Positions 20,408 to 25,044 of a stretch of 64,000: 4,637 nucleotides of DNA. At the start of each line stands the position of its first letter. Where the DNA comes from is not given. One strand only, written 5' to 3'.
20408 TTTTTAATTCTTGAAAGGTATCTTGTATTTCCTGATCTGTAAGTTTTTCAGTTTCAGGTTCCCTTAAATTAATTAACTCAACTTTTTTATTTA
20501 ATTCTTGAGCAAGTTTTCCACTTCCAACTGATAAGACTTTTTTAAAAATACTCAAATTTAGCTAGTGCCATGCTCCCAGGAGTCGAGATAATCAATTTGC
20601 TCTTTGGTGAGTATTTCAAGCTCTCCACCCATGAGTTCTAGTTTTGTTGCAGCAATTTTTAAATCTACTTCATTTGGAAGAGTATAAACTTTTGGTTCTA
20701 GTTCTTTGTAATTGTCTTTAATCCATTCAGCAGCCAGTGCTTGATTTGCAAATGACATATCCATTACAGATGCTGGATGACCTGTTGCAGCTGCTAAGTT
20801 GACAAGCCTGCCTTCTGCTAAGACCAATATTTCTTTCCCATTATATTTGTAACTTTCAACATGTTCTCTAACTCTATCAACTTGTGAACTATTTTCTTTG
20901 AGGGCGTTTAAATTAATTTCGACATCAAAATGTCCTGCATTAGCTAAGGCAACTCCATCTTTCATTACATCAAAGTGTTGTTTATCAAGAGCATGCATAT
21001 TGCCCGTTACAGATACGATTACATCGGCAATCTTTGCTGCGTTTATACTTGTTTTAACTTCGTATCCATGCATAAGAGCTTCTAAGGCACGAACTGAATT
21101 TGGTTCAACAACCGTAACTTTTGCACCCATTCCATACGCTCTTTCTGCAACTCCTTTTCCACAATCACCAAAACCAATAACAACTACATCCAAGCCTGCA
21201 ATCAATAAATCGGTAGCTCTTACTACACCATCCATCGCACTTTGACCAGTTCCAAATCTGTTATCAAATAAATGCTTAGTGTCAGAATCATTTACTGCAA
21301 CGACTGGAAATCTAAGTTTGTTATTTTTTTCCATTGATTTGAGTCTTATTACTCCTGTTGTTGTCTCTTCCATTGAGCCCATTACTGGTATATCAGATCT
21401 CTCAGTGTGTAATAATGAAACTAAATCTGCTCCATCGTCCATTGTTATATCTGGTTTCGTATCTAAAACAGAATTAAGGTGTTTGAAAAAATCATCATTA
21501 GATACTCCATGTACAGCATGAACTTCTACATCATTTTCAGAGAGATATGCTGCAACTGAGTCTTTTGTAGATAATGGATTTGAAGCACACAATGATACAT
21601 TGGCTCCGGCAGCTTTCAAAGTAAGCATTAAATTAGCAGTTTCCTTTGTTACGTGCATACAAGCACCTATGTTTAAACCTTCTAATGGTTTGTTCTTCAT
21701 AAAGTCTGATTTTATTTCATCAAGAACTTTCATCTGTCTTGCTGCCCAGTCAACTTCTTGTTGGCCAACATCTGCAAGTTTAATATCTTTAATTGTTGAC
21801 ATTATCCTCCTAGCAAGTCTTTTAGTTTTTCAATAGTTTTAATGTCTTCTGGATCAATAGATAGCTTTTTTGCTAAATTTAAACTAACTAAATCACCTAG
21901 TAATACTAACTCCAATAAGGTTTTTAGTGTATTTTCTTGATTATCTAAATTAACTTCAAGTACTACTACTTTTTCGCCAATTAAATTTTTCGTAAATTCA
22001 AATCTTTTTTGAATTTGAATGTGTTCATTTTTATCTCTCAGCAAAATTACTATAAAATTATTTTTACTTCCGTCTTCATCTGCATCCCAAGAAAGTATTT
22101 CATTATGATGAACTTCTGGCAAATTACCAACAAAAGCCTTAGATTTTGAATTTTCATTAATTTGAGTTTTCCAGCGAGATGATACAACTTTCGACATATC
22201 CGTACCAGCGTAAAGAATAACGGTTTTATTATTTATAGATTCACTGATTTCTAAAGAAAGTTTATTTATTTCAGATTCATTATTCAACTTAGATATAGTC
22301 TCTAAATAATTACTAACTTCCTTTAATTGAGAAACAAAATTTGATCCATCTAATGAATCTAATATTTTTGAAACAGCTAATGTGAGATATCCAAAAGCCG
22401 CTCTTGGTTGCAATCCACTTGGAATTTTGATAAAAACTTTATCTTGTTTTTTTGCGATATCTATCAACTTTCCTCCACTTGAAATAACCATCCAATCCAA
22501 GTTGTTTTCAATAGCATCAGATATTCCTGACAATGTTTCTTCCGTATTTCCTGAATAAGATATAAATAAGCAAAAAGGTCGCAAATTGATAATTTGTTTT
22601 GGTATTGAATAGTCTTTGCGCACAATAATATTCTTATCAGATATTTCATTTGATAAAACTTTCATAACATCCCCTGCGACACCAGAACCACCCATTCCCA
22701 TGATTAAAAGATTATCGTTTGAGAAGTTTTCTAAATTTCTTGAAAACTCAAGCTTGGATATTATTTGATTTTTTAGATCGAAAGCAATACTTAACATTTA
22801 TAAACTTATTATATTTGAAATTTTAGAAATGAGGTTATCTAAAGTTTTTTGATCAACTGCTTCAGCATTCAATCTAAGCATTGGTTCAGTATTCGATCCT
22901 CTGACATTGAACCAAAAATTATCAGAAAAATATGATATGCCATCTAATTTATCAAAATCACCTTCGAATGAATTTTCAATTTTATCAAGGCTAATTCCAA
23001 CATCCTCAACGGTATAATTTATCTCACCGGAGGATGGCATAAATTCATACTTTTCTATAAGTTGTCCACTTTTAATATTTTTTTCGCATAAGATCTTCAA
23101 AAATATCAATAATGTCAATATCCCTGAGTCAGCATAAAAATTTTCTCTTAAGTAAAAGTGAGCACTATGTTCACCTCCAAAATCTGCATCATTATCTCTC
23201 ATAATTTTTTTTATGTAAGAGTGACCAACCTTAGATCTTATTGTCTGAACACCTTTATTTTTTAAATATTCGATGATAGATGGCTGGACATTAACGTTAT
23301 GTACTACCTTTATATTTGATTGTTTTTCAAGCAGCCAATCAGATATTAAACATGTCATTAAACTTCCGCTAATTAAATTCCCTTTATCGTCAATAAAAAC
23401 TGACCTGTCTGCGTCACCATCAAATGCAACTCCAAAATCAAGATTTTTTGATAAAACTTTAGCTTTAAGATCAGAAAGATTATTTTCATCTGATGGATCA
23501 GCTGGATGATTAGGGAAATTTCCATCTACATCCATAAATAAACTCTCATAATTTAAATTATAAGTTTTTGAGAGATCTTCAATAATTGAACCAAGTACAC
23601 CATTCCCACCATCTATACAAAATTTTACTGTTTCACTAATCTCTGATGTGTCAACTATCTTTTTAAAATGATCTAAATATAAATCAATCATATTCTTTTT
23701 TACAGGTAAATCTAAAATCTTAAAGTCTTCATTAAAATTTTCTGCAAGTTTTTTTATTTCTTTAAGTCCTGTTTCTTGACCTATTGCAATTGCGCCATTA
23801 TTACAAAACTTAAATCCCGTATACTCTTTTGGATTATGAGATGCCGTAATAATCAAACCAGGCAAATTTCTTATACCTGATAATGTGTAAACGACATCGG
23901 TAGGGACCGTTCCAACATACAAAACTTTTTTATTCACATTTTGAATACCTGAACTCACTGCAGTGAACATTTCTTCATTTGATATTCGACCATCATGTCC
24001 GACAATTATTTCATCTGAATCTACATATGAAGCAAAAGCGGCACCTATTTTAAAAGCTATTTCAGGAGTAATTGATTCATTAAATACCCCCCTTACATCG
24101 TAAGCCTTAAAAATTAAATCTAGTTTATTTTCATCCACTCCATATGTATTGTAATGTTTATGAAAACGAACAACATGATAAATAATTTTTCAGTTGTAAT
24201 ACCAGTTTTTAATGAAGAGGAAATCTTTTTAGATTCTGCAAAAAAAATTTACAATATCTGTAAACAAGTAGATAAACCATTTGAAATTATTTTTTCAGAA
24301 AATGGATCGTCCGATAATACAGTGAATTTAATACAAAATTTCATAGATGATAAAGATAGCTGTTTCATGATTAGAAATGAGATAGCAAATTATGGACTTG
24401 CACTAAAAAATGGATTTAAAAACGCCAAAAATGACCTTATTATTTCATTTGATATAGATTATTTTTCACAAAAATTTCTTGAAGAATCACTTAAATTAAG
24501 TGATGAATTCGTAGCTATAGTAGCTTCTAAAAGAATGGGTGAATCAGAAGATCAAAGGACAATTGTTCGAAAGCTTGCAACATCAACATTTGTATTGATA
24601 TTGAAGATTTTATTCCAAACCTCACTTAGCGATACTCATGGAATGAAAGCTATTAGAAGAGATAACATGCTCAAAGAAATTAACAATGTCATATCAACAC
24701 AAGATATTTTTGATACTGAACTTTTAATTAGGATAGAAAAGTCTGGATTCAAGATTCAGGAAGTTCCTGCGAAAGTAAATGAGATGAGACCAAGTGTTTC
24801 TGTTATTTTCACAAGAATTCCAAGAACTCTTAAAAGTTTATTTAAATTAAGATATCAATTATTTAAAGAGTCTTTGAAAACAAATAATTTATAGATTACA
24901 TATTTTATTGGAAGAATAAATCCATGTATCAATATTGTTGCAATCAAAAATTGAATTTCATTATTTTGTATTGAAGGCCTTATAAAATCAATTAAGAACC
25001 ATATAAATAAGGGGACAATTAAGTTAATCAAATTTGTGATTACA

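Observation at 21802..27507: Gtr-like three-component glycosylation module (GT2, GtrA, large GT-C membrane protein) adjacent to pmm and a PGI/PMI isomerase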

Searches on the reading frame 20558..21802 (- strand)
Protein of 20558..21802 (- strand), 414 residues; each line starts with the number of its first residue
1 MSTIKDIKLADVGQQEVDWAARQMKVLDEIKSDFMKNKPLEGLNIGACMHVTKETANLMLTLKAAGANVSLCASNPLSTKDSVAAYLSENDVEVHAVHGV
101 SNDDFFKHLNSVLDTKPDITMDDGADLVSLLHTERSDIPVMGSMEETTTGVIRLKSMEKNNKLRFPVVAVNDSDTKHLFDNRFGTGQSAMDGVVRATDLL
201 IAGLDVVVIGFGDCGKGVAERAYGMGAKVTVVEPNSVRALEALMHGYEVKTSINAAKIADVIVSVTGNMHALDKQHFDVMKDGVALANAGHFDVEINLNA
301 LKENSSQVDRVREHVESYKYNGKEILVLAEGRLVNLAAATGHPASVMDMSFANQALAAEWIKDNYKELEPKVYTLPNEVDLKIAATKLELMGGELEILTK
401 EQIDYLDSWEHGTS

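Call 4: search_protein_families(library=pfam, proteins=[window:20558-21802:-], max_evalue=0.01)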
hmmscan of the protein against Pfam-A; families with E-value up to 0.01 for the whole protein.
window:20558-21802:- (414 aa): 8 families
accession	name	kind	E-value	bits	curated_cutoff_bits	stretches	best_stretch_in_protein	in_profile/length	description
PF05221.23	AdoHcyase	-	6.4e-58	196.7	25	2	3-133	3-138/299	S-adenosyl-L-homocysteine hydrolase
PF00670.27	AdoHcyase_NAD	-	2.8e-45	154.8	27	1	181-341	1-162/162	S-adenosyl-L-homocysteine hydrolase, NAD binding domain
PF02826.25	2-Hacid_dh_C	-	4.3e-10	39.7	25.1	1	201-291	34-128/178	D-isomer specific 2-hydroxyacid dehydrogenase, NAD binding domain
PF07991.19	KARI_N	-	2.4e-05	24.4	20.6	1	201-298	2-103/165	Acetohydroxy acid isomeroreductase, NADPH-binding domain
PF03807.23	F420_oxidored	-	0.00074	20.5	21.6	1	206-263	2-64/94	NADP oxidoreductase coenzyme F420-dependent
PF01262.27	AlaDh_PNT_C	-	0.0013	18.6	23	1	201-258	26-86/214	Alanine dehydrogenase/PNT, C-terminal domain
PF13241.12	NAD_binding_7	-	0.0015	19.6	22.1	1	202-269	6-72/104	Putative NAD(P)-binding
PF02254.24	TrkA_N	-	0.0023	18.7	23.8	1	206-249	1-44/116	TrkA-N domain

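Call 5: search_protein_families(library=ncbifam, proteins=[window:20558-21802:-], max_evalue=0.01)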
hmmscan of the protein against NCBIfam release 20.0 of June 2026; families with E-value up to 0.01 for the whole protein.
window:20558-21802:- (414 aa): 18 families
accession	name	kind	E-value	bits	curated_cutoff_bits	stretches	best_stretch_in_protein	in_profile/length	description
NF004005.0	PRK05476.2-3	equivalog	2.3e-170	566.9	275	1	2-412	5-418/418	adenosylhomocysteinase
TIGR00936.1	ahcY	equivalog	1.4e-164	547.9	497.6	1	3-413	2-416/416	adenosylhomocysteinase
NF004010.0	PRK05476.3-3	equivalog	5.5e-75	252.9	512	1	9-405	14-422/432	adenosylhomocysteinase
NF004009.0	PRK05476.3-2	equivalog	2.1e-61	208.2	485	1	5-390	71-456/487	adenosylhomocysteinase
NF004008.0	PRK05476.3-1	equivalog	2.4e-23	82.8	440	1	44-361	15-299/326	adenosylhomocysteinase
NF041369.1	Dhydh_Halo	equivalog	5.3e-07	29.1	400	1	201-291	130-223/305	D-2-hydroxyacid dehydrogenase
NF009127.0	PRK12480.1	equivalog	1.1e-06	27.9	579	1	204-301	147-244/330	D-lactate dehydrogenase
NF006162.0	PRK08306.1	equivalog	4.9e-06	26.1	261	1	181-242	132-193/297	dipicolinate synthase subunit DpsA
TIGR02853.1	spore_dpaA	equivalog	6.9e-06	25.5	319.65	1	160-263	109-214/287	dipicolinic acid synthetase subunit A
NF004017.0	PRK05479.1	equivalog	1.3e-05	24.1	336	1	200-297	14-115/337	ketol-acid reductoisomerase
TIGR00518.1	alaDH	equivalog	0.00034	19.7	391.85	1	204-262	168-228/370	alanine dehydrogenase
TIGR01202.1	bchC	equivalog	0.0014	17.8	291.25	1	204-300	146-241/308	chlorophyll synthesis pathway protein BchC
NF041853.1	hythiocyan_redase_MerA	equivalog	0.0014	17.5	650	1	204-236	4-36/440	hypothiocyanous acid reductase MerA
NF000492.1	vanH_gen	exception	0.0023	17.1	540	1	203-301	141-239/312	D-lactate dehydrogenase VanH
TIGR01327.1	PGDH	equivalog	0.0023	16.8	454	1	206-290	141-229/525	phosphoglycerate dehydrogenase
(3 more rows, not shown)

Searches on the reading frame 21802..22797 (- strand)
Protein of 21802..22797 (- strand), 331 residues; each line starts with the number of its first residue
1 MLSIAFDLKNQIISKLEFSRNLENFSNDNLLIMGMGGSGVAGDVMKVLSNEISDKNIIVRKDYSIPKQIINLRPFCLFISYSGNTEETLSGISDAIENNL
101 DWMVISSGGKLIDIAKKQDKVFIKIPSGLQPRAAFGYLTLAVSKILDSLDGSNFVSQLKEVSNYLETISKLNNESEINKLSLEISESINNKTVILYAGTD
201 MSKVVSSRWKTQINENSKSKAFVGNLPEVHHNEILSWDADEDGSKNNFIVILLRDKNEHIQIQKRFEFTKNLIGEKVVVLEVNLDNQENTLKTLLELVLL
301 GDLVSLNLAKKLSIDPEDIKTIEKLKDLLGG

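Call 4: search_protein_families(library=pfam, proteins=[window:21802-22797:-], max_evalue=0.01)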
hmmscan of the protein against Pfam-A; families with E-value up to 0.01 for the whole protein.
window:21802-22797:- (331 aa): 2 families
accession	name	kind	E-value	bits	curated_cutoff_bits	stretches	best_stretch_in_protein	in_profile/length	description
PF10432.14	bact-PGI_C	-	2.9e-39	134.8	24.5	1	182-328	6-150/151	Bacterial phospho-glucose isomerase C-terminal SIS domain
PF01380.27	SIS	-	2.7e-05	24.4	25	1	28-106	6-87/131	SIS domain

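Call 5: search_protein_families(library=ncbifam, proteins=[window:21802-22797:-], max_evalue=0.01)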
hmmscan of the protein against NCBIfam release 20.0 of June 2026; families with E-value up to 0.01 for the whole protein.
window:21802-22797:- (331 aa): 8 families
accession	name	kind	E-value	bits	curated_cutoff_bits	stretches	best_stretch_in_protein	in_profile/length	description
TIGR02128.1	G6PI_arch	equivalog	3.8e-74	249.4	213.9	1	9-329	2-307/308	bifunctional phosphoglucose/phosphomannose isomerase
NF006426.0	PRK08674.1-6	subfamily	2.4e-70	237.2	295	1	1-330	16-350/354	bifunctional phosphoglucose/phosphomannose isomerase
NF006423.0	PRK08674.1-2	equivalog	4e-69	232.9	254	1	18-328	16-315/317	bifunctional phosphoglucose/phosphomannose isomerase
NF006425.0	PRK08674.1-5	equivalog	4.2e-63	213.4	471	1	7-329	25-353/358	bifunctional phosphoglucose/phosphomannose isomerase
NF006422.0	PRK08674.1-1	subfamily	1.6e-46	159.1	317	1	20-328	18-294/302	bifunctional phosphoglucose/phosphomannose isomerase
NF006424.0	PRK08674.1-3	equivalog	1.9e-25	90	730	1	29-327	52-350/355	bifunctional phosphoglucose/phosphomannose isomerase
NF001484.0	PRK00331.1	subfamily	2.8e-05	22.7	381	1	26-107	285-368/601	isomerizing glutamine--fructose-6-phosphate transaminase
TIGR01135.1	glmS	equivalog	0.0052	15.3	418.05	1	11-106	277-372/607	glutamine--fructose-6-phosphate transaminase (isomerizing)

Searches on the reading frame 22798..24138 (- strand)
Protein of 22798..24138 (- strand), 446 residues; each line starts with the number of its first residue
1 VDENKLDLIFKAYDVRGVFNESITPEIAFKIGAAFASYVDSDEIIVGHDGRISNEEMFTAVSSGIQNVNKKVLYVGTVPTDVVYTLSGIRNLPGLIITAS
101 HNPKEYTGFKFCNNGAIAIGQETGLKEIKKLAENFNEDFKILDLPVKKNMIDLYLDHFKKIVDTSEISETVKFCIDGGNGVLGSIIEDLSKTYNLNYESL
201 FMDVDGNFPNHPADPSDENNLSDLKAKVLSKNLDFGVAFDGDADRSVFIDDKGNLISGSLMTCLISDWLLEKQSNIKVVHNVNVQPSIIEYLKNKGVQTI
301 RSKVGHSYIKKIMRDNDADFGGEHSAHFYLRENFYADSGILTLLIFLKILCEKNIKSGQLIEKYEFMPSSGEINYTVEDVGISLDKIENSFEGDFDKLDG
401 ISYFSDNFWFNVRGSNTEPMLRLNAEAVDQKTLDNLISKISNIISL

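Call 4: search_protein_families(library=pfam, proteins=[window:22798-24138:-], max_evalue=0.01)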
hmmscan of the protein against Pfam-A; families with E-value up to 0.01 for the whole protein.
window:22798-24138:- (446 aa): 4 families
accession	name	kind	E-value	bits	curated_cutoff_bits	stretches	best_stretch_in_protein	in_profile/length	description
PF02878.22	PGM_PMM_I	-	6.8e-30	104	22.5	1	9-134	3-133/138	Phosphoglucomutase/phosphomannomutase, alpha/beta/alpha domain I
PF02880.22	PGM_PMM_III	-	3.7e-21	75.8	20.7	1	261-362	5-110/115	Phosphoglucomutase/phosphomannomutase, alpha/beta/alpha domain III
PF02879.22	PGM_PMM_II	-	6.5e-21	75.2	29.3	1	153-253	2-103/103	Phosphoglucomutase/phosphomannomutase, alpha/beta/alpha domain II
PF00408.26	PGM_PMM_IV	-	1e-06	29.1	23.1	1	403-440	28-65/68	Phosphoglucomutase/phosphomannomutase, C-terminal domain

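Call 5: search_protein_families(library=ncbifam, proteins=[window:22798-24138:-], max_evalue=0.01)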
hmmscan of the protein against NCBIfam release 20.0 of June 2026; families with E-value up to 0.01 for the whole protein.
window:22798-24138:- (446 aa): 7 families
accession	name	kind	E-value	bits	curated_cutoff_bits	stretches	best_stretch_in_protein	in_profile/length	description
NF007088.0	PRK09542.1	equivalog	7.3e-124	414.2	618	1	4-445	6-454/456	phosphomannomutase/phosphoglucomutase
TIGR03990.1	Arch_GlmM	equivalog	3.2e-96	322.9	439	1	9-444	3-444/444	phosphoglucosamine mutase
NF011943.0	PRK15414.1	subfamily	2.9e-79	267.2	801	1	9-433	6-442/456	phosphomannomutase CpsG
NF046027.1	PhglucPhmanMutPgmG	equivalog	5.3e-71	239.6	600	1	9-442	9-448/460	phosphoglucomutase/phosphomannomutase PgmG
TIGR01455.1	glmM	equivalog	9.3e-49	166.3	447.55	1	14-445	5-441/442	phosphoglucosamine mutase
TIGR01132.1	pgm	equivalog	5.4e-07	28.4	778.05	1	93-331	140-401/546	phosphoglucomutase (alpha-D-glucose-1,6-bisphosphate-dependent)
NF005737.0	PRK07564.1-1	equivalog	1.6e-06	27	378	1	39-363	48-402/543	alpha-D-glucose phosphate-specific phosphoglucomutase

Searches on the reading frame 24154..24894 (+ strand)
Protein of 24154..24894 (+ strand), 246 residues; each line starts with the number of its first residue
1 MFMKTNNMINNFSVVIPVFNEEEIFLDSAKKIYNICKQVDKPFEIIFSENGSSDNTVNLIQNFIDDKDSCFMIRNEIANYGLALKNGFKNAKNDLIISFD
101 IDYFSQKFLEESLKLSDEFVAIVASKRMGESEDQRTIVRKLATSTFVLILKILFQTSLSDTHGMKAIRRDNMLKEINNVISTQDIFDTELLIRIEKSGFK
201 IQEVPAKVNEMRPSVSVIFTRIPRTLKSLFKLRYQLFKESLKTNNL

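Call 4: search_protein_families(library=pfam, proteins=[window:24154-24894:+], max_evalue=0.01)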
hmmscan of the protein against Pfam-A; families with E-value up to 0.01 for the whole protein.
window:24154-24894:+ (246 aa): 2 families
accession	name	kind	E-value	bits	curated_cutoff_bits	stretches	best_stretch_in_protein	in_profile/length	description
PF00535.33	Glycos_transf_2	-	1.5e-17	64.4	23.3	1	13-170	1-162/168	Glycosyl transferase family 2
PF10111.15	Glyco_tranf_2_2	-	1.2e-08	35.2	27.3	1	13-115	1-105/276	Glycosyltransferase like family 2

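Call 5: search_protein_families(library=ncbifam, proteins=[window:24154-24894:+], max_evalue=0.01)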
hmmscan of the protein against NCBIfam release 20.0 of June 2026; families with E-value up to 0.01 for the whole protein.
window:24154-24894:+ (246 aa): 10 families
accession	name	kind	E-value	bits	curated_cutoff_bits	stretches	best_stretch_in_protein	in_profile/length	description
NF007986.1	PRK10714.1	equivalog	1.4e-16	60.5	529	1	7-169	3-166/316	undecaprenyl-phosphate 4-deoxy-4-formamido-L-arabinose transferase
TIGR03937.1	PgaC_IcaA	equivalog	3.6e-11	42.6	422.3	1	7-152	42-186/407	poly-beta-1,6-N-acetyl-D-glucosamine synthase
NF047588.1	GlcsyltransPgfSStrep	equivalog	3.7e-10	39.5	500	1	12-161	3-152/308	glycosyltransferase PgfS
NF041391.1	DPhHxTase_Halo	equivalog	4.2e-10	39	375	1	33-211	15-186/213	dolichyl-phosphate hexose transferase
NF007482.0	PRK10073.1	equivalog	8.3e-08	31.6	423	1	7-103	3-96/334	glycosyltransferase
TIGR04283.1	glyco_like_mftF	equivalog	5.1e-06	26.2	182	1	13-97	2-77/221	TIGR04283 family arsenosugar biosynthesis glycosyltransferase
NF050050.1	ProtGlycPglI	equivalog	1.6e-05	24.4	500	1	11-102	3-93/306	GalNAc(5)-diNAcBac-PP-undecaprenol beta-1,3-glucosyltransferase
NF053739.1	GlytfEpsEBac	equivalog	6.9e-05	21.9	450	1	12-209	3-203/265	glycosyltransferase EpsE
NF038302.1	EPS_HpsE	equivalog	7.9e-05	21.8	300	1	11-103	2-97/307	hormogonium polysaccharide biosynthesis glycosyltransferase HpsE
NF058614.1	PPMAGASynPpgS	equivalog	0.00016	21.2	370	1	14-208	4-196/226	polyprenyl-phospho-N-acetylgalactosaminyl synthase PpgS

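Call 14: search_solved_structures(query=window:24154-24894:+, max_evalue=0.001)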
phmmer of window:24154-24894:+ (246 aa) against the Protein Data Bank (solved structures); distinct sequences matched with E-value up to 0.001: 6.
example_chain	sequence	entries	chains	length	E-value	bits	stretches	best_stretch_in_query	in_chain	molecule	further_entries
9bhc_C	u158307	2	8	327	5.1e-11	45.7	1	9-160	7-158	Undecaprenyl-phosphate 4-deoxy-4-formamido-L-arabinose transferase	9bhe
8vxh_A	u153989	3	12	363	6.4e-11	45.4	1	9-160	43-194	Undecaprenyl-phosphate 4-deoxy-4-formamido-L-arabinose transferase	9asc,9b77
9hwj_A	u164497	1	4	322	4e-10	42.8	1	9-130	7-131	Undecaprenyl-phosphate 4-deoxy-4-formamido-L-arabinose transferase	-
5eke_A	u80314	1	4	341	0.0008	22.2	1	7-141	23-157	Uncharacterized glycosyltransferase sll0501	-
5ekp_C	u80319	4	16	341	0.0008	22.2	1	7-141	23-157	Uncharacterized glycosyltransferase sll0501 | Glycosyltransferase sll0501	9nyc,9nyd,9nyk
9nye_A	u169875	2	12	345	0.00082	22.2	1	7-141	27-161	Glycosyltransferase sll0501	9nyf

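Call 54: search_solved_structures(query=A3, max_evalue=0.01)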
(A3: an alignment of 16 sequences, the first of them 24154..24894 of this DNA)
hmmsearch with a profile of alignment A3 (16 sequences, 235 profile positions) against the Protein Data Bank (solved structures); distinct sequences matched with E-value up to 0.01: 37.
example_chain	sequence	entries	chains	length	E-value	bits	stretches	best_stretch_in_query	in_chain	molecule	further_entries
9hwj_A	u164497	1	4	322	4.5e-25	91.6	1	5-171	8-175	Undecaprenyl-phosphate 4-deoxy-4-formamido-L-arabinose transferase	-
9bhc_C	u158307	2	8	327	1.7e-23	86.5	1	5-171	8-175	Undecaprenyl-phosphate 4-deoxy-4-formamido-L-arabinose transferase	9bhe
5eke_A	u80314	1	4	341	1.9e-23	86.3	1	5-170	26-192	Uncharacterized glycosyltransferase sll0501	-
5ekp_C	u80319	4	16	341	1.9e-23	86.3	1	5-170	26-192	Uncharacterized glycosyltransferase sll0501 | Glycosyltransferase sll0501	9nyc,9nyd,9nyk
9nye_A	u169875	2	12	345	1.9e-23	86.3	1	5-170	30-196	Glycosyltransferase sll0501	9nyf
8vxh_A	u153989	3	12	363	2.1e-23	86.2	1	5-171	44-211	Undecaprenyl-phosphate 4-deoxy-4-formamido-L-arabinose transferase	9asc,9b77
5mlz_A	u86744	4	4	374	1.5e-22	83.4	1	4-213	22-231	Dolichol monophosphate mannose synthase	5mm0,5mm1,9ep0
2z87_A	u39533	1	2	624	6.7e-22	81.3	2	5-109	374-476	Chondroitin synthase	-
2z86_A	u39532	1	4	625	6.7e-22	81.3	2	5-109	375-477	Chondroitin synthase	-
3bcv_A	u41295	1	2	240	1.9e-16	63.4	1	2-126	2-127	Putative glycosyltransferase protein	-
6yv7_B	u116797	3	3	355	9.1e-15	57.9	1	4-112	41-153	Glycosyl transferase, family 2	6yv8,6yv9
6yv7_A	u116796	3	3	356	9.1e-15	57.9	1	4-112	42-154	Glycosyl transferase, family 2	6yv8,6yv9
5hea_A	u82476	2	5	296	4e-14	55.8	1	4-107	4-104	Putative glycosyltransferase (GalT1)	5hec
5tze_C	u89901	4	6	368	2.7e-12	49.8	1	6-114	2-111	Glycosyl transferase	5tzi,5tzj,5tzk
6p61_A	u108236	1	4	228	3.2e-12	49.6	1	1-117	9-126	Glycosyltransferase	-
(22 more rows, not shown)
